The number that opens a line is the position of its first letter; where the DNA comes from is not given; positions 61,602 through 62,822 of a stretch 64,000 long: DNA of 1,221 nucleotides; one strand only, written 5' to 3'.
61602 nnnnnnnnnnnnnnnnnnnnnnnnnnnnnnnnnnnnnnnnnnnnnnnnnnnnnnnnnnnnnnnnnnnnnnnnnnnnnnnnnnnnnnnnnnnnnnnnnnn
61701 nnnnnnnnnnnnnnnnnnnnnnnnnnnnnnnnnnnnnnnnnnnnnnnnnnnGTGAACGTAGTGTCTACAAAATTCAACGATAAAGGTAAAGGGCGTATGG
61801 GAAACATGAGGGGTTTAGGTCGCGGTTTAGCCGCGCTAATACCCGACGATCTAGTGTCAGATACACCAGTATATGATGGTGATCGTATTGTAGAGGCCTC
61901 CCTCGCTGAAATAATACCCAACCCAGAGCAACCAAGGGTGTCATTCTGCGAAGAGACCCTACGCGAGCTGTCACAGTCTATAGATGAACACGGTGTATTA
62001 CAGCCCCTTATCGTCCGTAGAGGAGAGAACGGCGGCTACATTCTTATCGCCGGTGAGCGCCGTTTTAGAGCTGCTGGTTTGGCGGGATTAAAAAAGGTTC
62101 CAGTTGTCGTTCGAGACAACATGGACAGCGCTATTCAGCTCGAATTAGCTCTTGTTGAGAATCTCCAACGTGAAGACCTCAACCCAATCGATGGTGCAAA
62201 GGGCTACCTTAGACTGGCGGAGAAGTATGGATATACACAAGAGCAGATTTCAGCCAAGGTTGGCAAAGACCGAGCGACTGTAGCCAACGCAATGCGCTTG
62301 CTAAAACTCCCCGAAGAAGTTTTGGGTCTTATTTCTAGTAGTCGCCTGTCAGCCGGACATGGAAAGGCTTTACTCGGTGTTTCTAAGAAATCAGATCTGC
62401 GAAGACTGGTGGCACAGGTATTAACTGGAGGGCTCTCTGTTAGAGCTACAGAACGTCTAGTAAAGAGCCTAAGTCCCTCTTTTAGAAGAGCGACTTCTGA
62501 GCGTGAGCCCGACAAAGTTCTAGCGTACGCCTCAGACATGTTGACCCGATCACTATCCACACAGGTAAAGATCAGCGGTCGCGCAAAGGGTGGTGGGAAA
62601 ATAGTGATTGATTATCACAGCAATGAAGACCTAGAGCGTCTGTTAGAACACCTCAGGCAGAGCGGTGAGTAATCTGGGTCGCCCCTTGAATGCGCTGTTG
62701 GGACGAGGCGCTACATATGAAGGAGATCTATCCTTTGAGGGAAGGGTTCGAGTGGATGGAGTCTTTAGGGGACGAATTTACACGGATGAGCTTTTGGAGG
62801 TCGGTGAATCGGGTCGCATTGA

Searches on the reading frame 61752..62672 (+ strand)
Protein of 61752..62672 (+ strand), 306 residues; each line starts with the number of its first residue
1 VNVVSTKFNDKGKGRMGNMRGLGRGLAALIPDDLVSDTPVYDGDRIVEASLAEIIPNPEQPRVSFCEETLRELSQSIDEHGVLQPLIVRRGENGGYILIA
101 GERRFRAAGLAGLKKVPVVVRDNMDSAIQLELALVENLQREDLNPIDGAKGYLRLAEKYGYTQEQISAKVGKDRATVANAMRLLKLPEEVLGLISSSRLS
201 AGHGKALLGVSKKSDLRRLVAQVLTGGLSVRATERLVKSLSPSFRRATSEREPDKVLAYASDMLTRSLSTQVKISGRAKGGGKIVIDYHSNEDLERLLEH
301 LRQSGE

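Call 7: search_protein_families(library=pfam, proteins=[window:61752-62672:+])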
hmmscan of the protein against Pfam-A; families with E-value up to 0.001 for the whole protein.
window:61752-62672:+ (306 aa): 4 families
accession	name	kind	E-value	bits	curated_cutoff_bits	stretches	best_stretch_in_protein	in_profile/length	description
PF17762.8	HTH_ParB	-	3.6e-33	114.2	22.6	1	141-240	1-100/102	ParB HTH domain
PF02195.25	ParB_N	-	1.3e-29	102.5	26.3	1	46-139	3-95/95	ParB N-terminal domain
PF23552.2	ParB_C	-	4.9e-11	42.4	23.8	1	263-302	11-50/50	ParB dimerisation domain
PF20432.4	Xre-like-HTH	-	0.00055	20.6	25.8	0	150-182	13-44/63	Antitoxin Xre-like helix-turn-helix domain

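Call 8: search_protein_families(library=ncbifam, proteins=[window:61752-62672:+])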
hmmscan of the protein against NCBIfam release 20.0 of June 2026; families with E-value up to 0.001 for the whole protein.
window:61752-62672:+ (306 aa): 5 families
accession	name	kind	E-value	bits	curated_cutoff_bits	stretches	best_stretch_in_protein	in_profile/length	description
TIGR04285.1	nucleoid_noc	exception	1.3e-64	218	315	1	46-285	2-237/255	nucleoid occlusion protein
TIGR00180.1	parB_part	domain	3.6e-52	176.8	58.45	1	46-223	5-184/186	ParB/RepB/Spo0J family partition protein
TIGR03734.1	PRTRC_parB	hypoth_equivalog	1.1e-23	83.7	278.6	1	59-247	6-196/555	PRTRC system ParB family protein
NF010406.0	PRK13832.1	subfamily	1.1e-15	57.3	640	1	54-177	12-136/578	plasmid partitioning protein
TIGR03454.1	partition_RepB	equivalog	2.3e-14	53.5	201.5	1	40-194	58-212/325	plasmid partitioning protein RepB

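Call 9: find_encoding_contigs(protein=window:61752-62672:+, flank=10000, max_places=6)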
Protein window:61752-62672:+ (306 aa): 3 contigs read that carry it; 2 places shown.
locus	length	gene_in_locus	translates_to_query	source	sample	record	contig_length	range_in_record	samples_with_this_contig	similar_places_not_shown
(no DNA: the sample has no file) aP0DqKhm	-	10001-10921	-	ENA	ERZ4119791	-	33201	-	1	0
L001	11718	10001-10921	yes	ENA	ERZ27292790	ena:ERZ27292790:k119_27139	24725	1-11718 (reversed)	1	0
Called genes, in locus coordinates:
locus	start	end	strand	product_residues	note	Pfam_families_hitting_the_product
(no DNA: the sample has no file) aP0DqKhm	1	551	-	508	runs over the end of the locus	PF13231:PMT_2 (weak)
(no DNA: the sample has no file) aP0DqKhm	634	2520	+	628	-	PF01134:GIDA, PF07992:Pyr_redox_2 (weak), PF12831:FAD_oxidored, PF21680:GIDA_C_1st, PF13932:SAM_GIDA_C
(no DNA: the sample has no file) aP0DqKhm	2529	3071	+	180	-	PF02527:GidB, PF05175:MTS (weak), PF13649:Methyltransf_25 (weak)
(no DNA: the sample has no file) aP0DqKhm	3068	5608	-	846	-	-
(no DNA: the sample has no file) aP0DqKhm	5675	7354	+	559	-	PF01839:FG-GAP (faint), PF13517:FG-GAP_3, PF07593:UnbV_ASPIC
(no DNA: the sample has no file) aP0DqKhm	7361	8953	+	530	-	-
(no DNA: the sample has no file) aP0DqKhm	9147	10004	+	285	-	PF10609:ParA, PF00142:Fer4_NifH (weak), PF01656:CbiA, PF02374:ArsA_ATPase, PF06564:CBP_BcsQ, PF09140:MipZ (weak), PF13614:AAA_31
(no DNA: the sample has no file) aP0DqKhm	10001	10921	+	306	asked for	PF02195:ParB_N, PF17762:HTH_ParB, PF23552:ParB_C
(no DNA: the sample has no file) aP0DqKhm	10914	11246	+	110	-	PF04519:Bactofilin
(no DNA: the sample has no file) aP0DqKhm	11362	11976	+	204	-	-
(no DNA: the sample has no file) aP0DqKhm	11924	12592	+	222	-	PF00485:PRK, PF01121:CoaE (faint), PF13238:AAA_18 (weak)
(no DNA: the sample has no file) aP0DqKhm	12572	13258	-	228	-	PF05345:He_PIG, PF17963:Big_9 (weak)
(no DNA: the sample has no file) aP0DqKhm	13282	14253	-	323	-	PF13485:Peptidase_MA_2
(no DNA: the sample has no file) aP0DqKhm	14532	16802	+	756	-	PF03772:Competence, PF00753:Lactamase_B, PF23023:Anti-Pycsar_Apyc1 (faint)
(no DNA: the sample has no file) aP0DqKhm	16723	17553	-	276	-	PF01790:LGT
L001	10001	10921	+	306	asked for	PF02195:ParB_N, PF17762:HTH_ParB, PF23552:ParB_C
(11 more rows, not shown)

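Call 10: find_related_loci(query=window:61752-62672:+, collection=genome_contigs, flank=10000)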
Query window:61752-62672:+ (306 aa) in genome_contigs; peptide patterns used: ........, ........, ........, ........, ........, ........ (x = any residue, [..] = any of these).
137 stretches matched a pattern; 27 encode a relative of the query (tblastn E <= 1e-3); 27 distinct loci.
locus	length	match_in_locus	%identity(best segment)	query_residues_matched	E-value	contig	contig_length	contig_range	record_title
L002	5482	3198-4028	52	26-301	5e-79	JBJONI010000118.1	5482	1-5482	MAG: Pseudomonadota bacterium isolate umpqua_2019_sw_WHONDRS-S19S_0079_B_bin.101 scaffold_162257, whole genome shotgun s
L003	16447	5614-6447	46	16-302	2e-74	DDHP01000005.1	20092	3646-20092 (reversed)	MAG TPA_asm: Deferribacteraceae bacterium UBA1873 UBA1873_contig_218, whole genome shotgun sequence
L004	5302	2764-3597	46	16-302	1e-71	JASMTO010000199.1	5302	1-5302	MAG: bacterium isolate GSC-VFA-60_REP12 CoA_60C_k149_134795, whole genome shotgun sequence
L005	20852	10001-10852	44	15-302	7e-69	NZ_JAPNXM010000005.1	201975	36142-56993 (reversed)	Deferribacter thermophilus strain BMA NODE_5_length_201975_cov_274.310939, whole genome shotgun sequence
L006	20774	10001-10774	49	21-281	1e-65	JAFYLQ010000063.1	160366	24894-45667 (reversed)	MAG: Clostridia bacterium isolate RGIG7203 Water_buffalos_Cecum-1__c1042557, whole genome shotgun sequence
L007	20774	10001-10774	48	21-281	5e-65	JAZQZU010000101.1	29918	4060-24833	MAG: Acutalibacteraceae bacterium isolate T1900045150_TC20190144.MAGScoT_cleanbin_000042 SGB_4957_k141_2510699, whole ge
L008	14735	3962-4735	48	21-281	1e-64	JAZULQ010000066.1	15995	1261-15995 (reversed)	MAG: Acutalibacteraceae bacterium isolate T1900044904_TS20190370.MAGScoT_cleanbin_000062 SGB_3307_k141_2856812, whole ge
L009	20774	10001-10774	48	21-281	4e-64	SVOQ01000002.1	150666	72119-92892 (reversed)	MAG: Oscillospiraceae bacterium isolate SIG569 NODE_412_length_150666_cov_3.867868, whole genome shotgun sequence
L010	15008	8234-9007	48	21-281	4e-64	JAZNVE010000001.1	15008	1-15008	MAG: Acutalibacteraceae bacterium isolate T1900044791_TS20190257.MAGScoT_cleanbin_000026 SGB_2651_k141_1728343, whole ge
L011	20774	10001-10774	47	21-281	3e-63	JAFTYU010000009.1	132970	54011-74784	MAG: Clostridia bacterium isolate RGIG4273 Roe_deer_Colon.Co__c264884, whole genome shotgun sequence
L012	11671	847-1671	47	20-301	2e-63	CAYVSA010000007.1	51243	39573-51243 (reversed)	MAG TPA_asm: uncultured Pseudomonadota bacterium isolate binchicken_co275_205 genome assembly, contig: NODE_584_length_5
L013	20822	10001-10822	43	21-298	1e-62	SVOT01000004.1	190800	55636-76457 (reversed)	MAG: Oscillospiraceae bacterium isolate SIG572 NODE_260_length_190800_cov_7.117956, whole genome shotgun sequence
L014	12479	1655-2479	43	21-299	2e-62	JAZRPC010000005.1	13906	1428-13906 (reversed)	MAG: Acutalibacteraceae bacterium isolate T1900045381_YK20190071.MAGScoT_cleanbin_000025 SGB_6894_k141_2148367, whole ge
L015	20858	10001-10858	46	15-298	2e-61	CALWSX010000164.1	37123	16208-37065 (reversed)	MAG: uncultured Lachnospiraceae bacterium isolate E03__bin305 genome assembly, contig: E03__k127_3124332, whole genome s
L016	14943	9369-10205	41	39-301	2e-61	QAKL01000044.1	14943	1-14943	MAG: Clostridiales bacterium isolate CIM:MAG 1201 contig_6503, whole genome shotgun sequence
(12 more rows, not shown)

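Call 11: find_homologous_proteins(query=window:61752-62672:+, max_evalue=1e-40)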
Query window:61752-62672:+ (306 aa): 7861 proteins with E <= 1e-40 among 8000 candidates; the best 120 are listed.
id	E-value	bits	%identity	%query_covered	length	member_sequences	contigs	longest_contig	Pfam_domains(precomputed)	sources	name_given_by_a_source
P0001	4.0e-190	648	100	100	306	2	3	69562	PF17762.9,PF23552.3,PF02195.27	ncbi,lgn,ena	-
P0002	1.6e-163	561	86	100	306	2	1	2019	PF17762.9,PF23552.3,PF02195.27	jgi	jgi:ParB family chromosome partitioning protein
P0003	1.4e-161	555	85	100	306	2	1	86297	PF17762.9,PF23552.3,PF02195.27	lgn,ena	-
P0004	3.6e-160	550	84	95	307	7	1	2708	PF17762.9,PF23552.3,PF02195.27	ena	-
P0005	1.1e-103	365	60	99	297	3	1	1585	PF17762.9,PF23552.3,PF02195.27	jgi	jgi:ParB family chromosome partitioning protein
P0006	2.1e-103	364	60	99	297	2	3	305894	PF17762.9,PF23552.3,PF02195.27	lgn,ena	-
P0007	2.0e-102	361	63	92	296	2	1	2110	PF17762.9,PF23552.3,PF02195.27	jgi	-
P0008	2.4e-102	360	59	99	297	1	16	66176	PF17762.9,PF23552.3,PF02195.27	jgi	jgi:ParB family chromosome partitioning protein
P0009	1.7e-101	358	62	92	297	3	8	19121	PF17762.9,PF23552.3,PF02195.27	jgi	jgi:ParB family chromosome partitioning protein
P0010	2.8e-101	357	59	99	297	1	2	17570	PF17762.9,PF23552.3,PF02195.27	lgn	-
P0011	1.6e-98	348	59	99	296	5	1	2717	PF17762.9,PF23552.3,PF02195.27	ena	-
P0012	2.8e-98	347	60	99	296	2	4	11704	PF17762.9,PF23552.3,PF02195.27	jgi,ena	-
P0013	3.8e-98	347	59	99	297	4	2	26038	PF17762.9,PF23552.3,PF02195.27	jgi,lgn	jgi:ParB family chromosome partitioning protein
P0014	1.4e-97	345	59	99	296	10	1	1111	PF17762.9,PF23552.3,PF02195.27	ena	-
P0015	2.4e-97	344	58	99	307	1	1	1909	PF17762.9,PF23552.3,PF02195.27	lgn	-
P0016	3.6e-96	340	59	99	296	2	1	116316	PF17762.9,PF23552.3,PF02195.27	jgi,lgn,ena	-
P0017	1.3e-95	338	59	94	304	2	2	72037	PF17762.9,PF23552.3,PF02195.27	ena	-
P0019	5.4e-95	336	60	92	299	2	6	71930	PF17762.9,PF23552.3,PF02195.27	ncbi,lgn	-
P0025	1.8e-93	331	60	95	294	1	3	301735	PF17762.9,PF23552.3,PF02195.27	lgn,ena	-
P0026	4.9e-93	330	59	95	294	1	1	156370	PF17762.9,PF23552.3,PF02195.27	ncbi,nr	ncbi:MAG: ParB/RepB/Spo0J family partition protein [Myxococcota bacterium]|nr:ParB/RepB/Spo0J family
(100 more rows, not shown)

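Call 13: find_encoding_contigs(protein=P0003, flank=10000, max_places=2)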
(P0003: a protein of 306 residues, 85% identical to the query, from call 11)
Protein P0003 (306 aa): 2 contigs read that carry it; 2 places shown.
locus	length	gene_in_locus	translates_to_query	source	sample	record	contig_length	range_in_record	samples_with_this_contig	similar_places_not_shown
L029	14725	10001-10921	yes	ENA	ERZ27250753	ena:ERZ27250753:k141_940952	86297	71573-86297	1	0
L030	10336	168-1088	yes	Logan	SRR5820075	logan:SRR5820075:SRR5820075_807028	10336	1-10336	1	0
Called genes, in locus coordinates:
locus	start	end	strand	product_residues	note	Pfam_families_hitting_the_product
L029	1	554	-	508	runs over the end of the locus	PF13231:PMT_2 (weak)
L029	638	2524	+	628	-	PF01134:GIDA, PF07992:Pyr_redox_2 (weak), PF12831:FAD_oxidored (weak), PF21680:GIDA_C_1st, PF13932:SAM_GIDA_C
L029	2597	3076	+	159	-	PF02527:GidB, PF05175:MTS, PF13649:Methyltransf_25 (weak)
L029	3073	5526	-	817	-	PF13088:BNR_2 (faint), PF14870:PSII_BNR (faint), PF15902:Sortilin-Vps10 (faint), PF02012:BNR (faint)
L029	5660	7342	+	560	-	PF01839:FG-GAP (faint), PF13517:FG-GAP_3, PF07593:UnbV_ASPIC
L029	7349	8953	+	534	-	-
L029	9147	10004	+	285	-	PF10609:ParA, PF00142:Fer4_NifH (weak), PF01656:CbiA, PF02374:ArsA_ATPase, PF06564:CBP_BcsQ, PF09140:MipZ, PF13614:AAA_31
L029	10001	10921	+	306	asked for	PF02195:ParB_N, PF17762:HTH_ParB, PF23552:ParB_C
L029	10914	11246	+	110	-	PF04519:Bactofilin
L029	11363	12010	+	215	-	-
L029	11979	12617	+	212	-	PF00485:PRK, PF01121:CoaE (faint), PF13238:AAA_18 (weak)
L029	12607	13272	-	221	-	PF05345:He_PIG (weak), PF17963:Big_9 (weak)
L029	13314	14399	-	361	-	PF13485:Peptidase_MA_2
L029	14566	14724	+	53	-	?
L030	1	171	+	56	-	?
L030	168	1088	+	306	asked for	PF02195:ParB_N, PF17762:HTH_ParB, PF23552:ParB_C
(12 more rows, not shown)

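Call 14: find_encoding_contigs(protein=P0006, flank=10000, max_places=2)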
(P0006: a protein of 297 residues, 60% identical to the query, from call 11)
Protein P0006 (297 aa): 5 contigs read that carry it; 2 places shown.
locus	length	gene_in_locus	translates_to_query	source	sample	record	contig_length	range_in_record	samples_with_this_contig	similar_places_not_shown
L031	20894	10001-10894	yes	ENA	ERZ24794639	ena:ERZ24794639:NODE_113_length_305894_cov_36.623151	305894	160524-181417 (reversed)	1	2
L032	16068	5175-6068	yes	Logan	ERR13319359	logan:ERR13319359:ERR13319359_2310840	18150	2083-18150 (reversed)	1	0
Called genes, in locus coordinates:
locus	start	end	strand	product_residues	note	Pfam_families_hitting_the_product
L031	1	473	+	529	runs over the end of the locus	-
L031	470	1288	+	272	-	PF01694:Rhomboid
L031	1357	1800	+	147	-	-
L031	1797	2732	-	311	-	PF00849:PseudoU_synth_2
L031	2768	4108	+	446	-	PF01839:FG-GAP (faint), PF13517:FG-GAP_3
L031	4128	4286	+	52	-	-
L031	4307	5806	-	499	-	-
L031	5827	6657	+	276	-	-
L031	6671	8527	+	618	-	PF01134:GIDA, PF01266:DAO (faint), PF05834:Lycopene_cycl (faint), PF07992:Pyr_redox_2 (weak), PF12831:FAD_oxidored, PF21680:GIDA_C_1st, PF13932:SAM_GIDA_C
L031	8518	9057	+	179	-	PF02527:GidB, PF05175:MTS (faint)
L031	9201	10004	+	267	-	PF00142:Fer4_NifH (weak), PF01656:CbiA, PF02374:ArsA_ATPase (weak), PF06564:CBP_BcsQ, PF09140:MipZ (weak), PF10609:ParA (weak), PF13614:AAA_31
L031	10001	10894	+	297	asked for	PF02195:ParB_N, PF17762:HTH_ParB, PF23552:ParB_C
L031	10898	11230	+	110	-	PF04519:Bactofilin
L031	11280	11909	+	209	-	-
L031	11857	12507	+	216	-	PF00485:PRK, PF01121:CoaE (faint), PF13238:AAA_18 (weak)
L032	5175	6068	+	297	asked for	PF02195:ParB_N, PF17762:HTH_ParB, PF23552:ParB_C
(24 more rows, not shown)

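Call 15: find_encoding_contigs(protein=P0016, flank=10000, max_places=2)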
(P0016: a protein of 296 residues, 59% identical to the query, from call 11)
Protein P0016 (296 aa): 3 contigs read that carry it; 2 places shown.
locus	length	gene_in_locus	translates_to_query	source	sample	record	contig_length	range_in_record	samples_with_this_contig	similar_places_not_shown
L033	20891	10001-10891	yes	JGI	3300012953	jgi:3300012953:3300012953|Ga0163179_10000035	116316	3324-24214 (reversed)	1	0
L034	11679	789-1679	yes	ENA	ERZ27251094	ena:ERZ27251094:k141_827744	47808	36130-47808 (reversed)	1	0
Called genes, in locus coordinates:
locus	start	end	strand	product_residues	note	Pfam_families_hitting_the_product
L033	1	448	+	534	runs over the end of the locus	-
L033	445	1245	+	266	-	PF01694:Rhomboid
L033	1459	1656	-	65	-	-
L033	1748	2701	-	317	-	PF00849:PseudoU_synth_2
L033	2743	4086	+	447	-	PF01839:FG-GAP (faint), PF13517:FG-GAP_3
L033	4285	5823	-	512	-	-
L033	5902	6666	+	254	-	-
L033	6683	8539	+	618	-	PF01134:GIDA, PF07992:Pyr_redox_2, PF12831:FAD_oxidored, PF21680:GIDA_C_1st, PF13932:SAM_GIDA_C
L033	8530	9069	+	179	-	PF02527:GidB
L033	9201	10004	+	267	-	PF00142:Fer4_NifH (weak), PF01656:CbiA, PF02374:ArsA_ATPase (weak), PF06564:CBP_BcsQ, PF09140:MipZ (weak), PF10609:ParA, PF13614:AAA_31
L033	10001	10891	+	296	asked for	PF02195:ParB_N, PF17762:HTH_ParB, PF23552:ParB_C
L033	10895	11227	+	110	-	PF04519:Bactofilin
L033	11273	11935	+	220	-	-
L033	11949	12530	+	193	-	PF00485:PRK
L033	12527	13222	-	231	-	-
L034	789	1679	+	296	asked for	PF02195:ParB_N, PF17762:HTH_ParB, PF23552:ParB_C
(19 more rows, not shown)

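Call 23: find_related_loci(query=A1, collection=metagenome_contigs, flank=10000)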
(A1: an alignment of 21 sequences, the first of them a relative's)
Query A1 (306 aa) in metagenome_contigs; peptide patterns used: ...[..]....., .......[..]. (x = any residue, [..] = any of these).
600 stretches matched a pattern (row limit reached: there are more); 586 encode a relative of the query (tblastn E <= 1e-3); the best 80 are kept; 80 distinct loci.
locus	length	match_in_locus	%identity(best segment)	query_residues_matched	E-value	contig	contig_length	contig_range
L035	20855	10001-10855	54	20-303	4e-88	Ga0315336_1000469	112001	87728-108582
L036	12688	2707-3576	51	22-306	2e-82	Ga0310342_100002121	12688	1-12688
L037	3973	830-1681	49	14-288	8e-76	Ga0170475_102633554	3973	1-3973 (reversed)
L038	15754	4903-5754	45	20-301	2e-67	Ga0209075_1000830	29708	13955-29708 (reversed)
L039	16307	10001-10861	43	5-299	1e-66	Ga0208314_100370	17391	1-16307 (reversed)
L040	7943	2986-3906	44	14-301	3e-66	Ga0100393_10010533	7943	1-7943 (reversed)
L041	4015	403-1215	45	20-297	1e-65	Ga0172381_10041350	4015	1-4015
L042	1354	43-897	42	16-301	1e-69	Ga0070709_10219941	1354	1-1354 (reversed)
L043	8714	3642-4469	45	20-298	1e-65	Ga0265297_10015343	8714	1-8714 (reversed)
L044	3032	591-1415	44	20-298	1e-65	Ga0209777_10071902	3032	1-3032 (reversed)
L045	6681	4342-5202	45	13-301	3e-65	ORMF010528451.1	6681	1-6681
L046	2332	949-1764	45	22-301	3e-66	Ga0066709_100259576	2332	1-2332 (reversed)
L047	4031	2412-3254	44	20-305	4e-65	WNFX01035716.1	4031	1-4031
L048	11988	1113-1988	45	16-298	8e-65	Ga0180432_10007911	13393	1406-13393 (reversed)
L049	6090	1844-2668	42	20-301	5e-65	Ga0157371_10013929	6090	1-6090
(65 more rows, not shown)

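Call 24: find_encoding_contigs(protein=P0017, flank=10000, max_places=1)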
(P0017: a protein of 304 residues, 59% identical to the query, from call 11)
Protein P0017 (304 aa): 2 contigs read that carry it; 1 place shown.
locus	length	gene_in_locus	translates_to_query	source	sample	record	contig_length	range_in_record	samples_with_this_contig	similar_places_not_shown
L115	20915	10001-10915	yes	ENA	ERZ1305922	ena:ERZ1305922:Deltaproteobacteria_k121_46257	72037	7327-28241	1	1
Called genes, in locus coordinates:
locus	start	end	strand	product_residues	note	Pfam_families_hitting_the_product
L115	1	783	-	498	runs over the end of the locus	-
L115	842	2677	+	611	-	PF01134:GIDA, PF12831:FAD_oxidored (weak), PF21680:GIDA_C_1st, PF13932:SAM_GIDA_C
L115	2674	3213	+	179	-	PF02527:GidB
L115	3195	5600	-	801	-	PF25852:DUF6242_C (faint), PF02012:BNR (faint), PF15902:Sortilin-Vps10 (faint), PF14870:PSII_BNR (weak)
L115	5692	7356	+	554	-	PF01839:FG-GAP (faint), PF13517:FG-GAP_3, PF07593:UnbV_ASPIC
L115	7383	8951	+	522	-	-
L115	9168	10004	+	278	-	PF00142:Fer4_NifH (faint), PF02374:ArsA_ATPase, PF06564:CBP_BcsQ, PF09140:MipZ, PF10609:ParA, PF13614:AAA_31, PF01656:CbiA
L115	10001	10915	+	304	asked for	PF02195:ParB_N, PF17762:HTH_ParB, PF23552:ParB_C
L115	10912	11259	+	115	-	PF04519:Bactofilin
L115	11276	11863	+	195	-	-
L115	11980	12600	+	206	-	PF00485:PRK, PF01121:CoaE (faint), PF13238:AAA_18 (faint)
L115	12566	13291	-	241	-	-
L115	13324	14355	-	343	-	PF13485:Peptidase_MA_2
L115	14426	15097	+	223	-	-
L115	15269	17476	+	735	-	PF03772:Competence, PF00753:Lactamase_B, PF23023:Anti-Pycsar_Apyc1 (weak)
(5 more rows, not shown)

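Call 25: find_encoding_contigs(protein=P0019, flank=10000, max_places=1)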
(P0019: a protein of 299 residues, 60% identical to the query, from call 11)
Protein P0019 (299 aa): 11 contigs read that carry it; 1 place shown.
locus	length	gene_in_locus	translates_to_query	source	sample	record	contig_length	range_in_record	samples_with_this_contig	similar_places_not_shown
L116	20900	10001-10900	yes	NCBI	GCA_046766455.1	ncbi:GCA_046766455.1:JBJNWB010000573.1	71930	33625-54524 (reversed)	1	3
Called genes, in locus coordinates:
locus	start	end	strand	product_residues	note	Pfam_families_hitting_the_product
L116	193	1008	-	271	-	-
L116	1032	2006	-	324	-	PF00849:PseudoU_synth_2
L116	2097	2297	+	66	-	-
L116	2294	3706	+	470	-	PF00150:Cellulase, PF18564:Glyco_hydro_5_C (faint)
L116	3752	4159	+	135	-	-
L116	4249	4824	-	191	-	-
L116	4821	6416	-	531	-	-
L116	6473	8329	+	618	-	PF01134:GIDA, PF01266:DAO (faint), PF12831:FAD_oxidored, PF21680:GIDA_C_1st, PF13932:SAM_GIDA_C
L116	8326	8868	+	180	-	PF02527:GidB, PF05175:MTS (weak), PF08241:Methyltransf_11 (weak), PF13649:Methyltransf_25 (weak)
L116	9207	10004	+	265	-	PF00142:Fer4_NifH (faint), PF01656:CbiA, PF02374:ArsA_ATPase (weak), PF06564:CBP_BcsQ, PF09140:MipZ (weak), PF10609:ParA, PF13614:AAA_31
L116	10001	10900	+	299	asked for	PF02195:ParB_N, PF17762:HTH_ParB, PF23552:ParB_C (weak)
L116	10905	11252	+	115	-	PF04519:Bactofilin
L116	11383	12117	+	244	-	-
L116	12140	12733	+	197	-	PF00485:PRK, PF13238:AAA_18 (weak)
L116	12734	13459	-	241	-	-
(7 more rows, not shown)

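Call 26: find_encoding_contigs(protein=P0025, flank=10000, max_places=1)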
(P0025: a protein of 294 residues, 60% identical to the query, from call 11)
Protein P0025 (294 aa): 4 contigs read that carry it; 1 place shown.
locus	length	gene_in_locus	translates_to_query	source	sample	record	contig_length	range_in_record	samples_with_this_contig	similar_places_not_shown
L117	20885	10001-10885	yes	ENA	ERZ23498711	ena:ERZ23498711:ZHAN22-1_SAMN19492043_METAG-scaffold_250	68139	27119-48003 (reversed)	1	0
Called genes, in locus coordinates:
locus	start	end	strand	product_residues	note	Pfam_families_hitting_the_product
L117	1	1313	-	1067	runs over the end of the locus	-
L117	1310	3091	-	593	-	PF25794:SACS (faint), PF02518:HATPase_c (weak), PF13589:HATPase_c_3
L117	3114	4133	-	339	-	-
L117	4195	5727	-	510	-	-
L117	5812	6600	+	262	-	-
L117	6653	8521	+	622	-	PF01134:GIDA, PF12831:FAD_oxidored, PF21680:GIDA_C_1st, PF13932:SAM_GIDA_C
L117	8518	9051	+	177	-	PF02527:GidB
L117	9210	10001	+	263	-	PF00142:Fer4_NifH, PF01656:CbiA, PF02374:ArsA_ATPase (weak), PF06564:CBP_BcsQ, PF09140:MipZ (weak), PF10609:ParA, PF13614:AAA_31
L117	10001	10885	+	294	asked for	PF02195:ParB_N, PF17762:HTH_ParB, PF23552:ParB_C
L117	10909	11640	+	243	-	PF00485:PRK, PF01121:CoaE (faint), PF13238:AAA_18 (weak)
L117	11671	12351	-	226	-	-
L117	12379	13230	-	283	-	PF08668:HDOD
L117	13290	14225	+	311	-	PF00291:PALP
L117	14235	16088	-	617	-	-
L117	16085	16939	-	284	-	-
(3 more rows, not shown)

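Call 27: find_encoding_contigs(protein=P0026, flank=10000, max_places=1)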
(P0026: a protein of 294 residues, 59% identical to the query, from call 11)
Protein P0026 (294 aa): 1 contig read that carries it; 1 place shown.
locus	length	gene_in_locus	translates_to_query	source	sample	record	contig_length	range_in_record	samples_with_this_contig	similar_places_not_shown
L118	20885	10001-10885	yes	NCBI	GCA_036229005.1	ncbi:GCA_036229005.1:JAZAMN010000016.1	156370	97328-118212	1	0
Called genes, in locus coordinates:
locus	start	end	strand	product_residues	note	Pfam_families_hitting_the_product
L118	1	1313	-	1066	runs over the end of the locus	-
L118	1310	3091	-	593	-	PF25794:SACS (faint), PF02518:HATPase_c (weak), PF13589:HATPase_c_3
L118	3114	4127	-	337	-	-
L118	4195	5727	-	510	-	-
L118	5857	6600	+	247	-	-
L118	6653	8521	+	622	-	PF01134:GIDA, PF12831:FAD_oxidored, PF21680:GIDA_C_1st, PF13932:SAM_GIDA_C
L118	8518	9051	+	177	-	PF02527:GidB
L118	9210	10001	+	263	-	PF00142:Fer4_NifH, PF01656:CbiA, PF02374:ArsA_ATPase (weak), PF06564:CBP_BcsQ, PF09140:MipZ (weak), PF10609:ParA, PF13614:AAA_31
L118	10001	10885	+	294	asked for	PF02195:ParB_N, PF17762:HTH_ParB, PF23552:ParB_C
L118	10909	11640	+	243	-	PF00485:PRK, PF01121:CoaE (faint), PF13238:AAA_18 (weak)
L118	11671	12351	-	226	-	-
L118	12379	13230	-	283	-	PF08668:HDOD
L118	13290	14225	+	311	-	PF00291:PALP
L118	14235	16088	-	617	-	-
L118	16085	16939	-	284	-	-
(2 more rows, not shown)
